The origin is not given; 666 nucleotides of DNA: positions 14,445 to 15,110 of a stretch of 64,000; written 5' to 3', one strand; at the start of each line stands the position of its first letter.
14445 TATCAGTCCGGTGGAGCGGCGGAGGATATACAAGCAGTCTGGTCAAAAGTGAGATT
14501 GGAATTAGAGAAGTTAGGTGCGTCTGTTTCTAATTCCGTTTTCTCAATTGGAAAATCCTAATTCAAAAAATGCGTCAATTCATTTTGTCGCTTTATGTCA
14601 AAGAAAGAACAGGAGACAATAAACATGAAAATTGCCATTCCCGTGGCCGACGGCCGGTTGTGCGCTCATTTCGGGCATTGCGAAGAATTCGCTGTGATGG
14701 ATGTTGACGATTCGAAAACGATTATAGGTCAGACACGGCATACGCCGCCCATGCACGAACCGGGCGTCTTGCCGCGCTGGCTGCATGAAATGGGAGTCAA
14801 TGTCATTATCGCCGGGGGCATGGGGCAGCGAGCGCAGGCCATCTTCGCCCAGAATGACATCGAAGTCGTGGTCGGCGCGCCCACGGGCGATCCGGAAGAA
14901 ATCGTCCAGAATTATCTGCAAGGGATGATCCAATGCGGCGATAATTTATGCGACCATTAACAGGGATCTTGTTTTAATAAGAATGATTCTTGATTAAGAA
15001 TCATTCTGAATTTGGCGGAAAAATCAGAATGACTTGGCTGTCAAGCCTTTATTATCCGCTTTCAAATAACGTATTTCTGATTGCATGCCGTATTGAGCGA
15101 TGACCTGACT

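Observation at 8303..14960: Sigma-54-controlled nine-gene module of four NifX-like proteins, DUF89, DUF5320 and two MinD-type ATPases with ferredoxin inserts, outside any nitrogenase context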

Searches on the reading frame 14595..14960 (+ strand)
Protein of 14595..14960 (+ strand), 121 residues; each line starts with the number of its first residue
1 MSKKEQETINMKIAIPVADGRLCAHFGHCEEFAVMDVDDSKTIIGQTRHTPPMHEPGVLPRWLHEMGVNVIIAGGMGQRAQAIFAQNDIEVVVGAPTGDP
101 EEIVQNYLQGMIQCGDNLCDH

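Call 3: search_protein_families(library=pfam, proteins=[window:14595-14960:+], max_evalue=0.01)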
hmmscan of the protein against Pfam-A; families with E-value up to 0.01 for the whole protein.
window:14595-14960:+ (121 aa): 1 family
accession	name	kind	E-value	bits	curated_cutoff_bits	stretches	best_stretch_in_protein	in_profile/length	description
PF02579.22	Nitro_FeMo-Co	-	1.4e-21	77.1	26.3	1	19-108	2-93/94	Dinitrogenase iron-molybdenum cofactor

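Call 4: search_protein_families(library=ncbifam, proteins=[window:14595-14960:+], max_evalue=0.01)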
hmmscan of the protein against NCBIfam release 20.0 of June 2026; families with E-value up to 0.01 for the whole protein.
window:14595-14960:+ (121 aa): 2 families
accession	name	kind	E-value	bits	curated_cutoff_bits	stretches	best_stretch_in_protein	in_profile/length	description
NF041136.1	MrpORP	equivalog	3.7e-43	148.2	450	1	4-110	258-363/365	iron-sulfur cluster carrier protein MrpORP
NF002231.0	PRK01130.1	subfamily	0.0086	15.1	189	1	40-111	152-227/230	putative N-acetylmannosamine-6-phosphate 2-epimerase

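Call 15: search_solved_structures(query=window:14595-14960:+, max_evalue=0.01, show_alignments=2)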
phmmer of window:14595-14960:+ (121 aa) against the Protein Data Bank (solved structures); distinct sequences matched with E-value up to 0.01: 3.
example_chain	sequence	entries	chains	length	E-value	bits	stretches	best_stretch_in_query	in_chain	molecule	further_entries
1o13_A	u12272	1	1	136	8.1e-11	45.5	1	10-116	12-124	probable NifB protein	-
1t3v_A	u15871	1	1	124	1.6e-10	44.5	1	13-116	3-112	conserved hypothetical protein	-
2yx6_A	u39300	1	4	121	8.1e-07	32.5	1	11-113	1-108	Hypothetical protein PH0822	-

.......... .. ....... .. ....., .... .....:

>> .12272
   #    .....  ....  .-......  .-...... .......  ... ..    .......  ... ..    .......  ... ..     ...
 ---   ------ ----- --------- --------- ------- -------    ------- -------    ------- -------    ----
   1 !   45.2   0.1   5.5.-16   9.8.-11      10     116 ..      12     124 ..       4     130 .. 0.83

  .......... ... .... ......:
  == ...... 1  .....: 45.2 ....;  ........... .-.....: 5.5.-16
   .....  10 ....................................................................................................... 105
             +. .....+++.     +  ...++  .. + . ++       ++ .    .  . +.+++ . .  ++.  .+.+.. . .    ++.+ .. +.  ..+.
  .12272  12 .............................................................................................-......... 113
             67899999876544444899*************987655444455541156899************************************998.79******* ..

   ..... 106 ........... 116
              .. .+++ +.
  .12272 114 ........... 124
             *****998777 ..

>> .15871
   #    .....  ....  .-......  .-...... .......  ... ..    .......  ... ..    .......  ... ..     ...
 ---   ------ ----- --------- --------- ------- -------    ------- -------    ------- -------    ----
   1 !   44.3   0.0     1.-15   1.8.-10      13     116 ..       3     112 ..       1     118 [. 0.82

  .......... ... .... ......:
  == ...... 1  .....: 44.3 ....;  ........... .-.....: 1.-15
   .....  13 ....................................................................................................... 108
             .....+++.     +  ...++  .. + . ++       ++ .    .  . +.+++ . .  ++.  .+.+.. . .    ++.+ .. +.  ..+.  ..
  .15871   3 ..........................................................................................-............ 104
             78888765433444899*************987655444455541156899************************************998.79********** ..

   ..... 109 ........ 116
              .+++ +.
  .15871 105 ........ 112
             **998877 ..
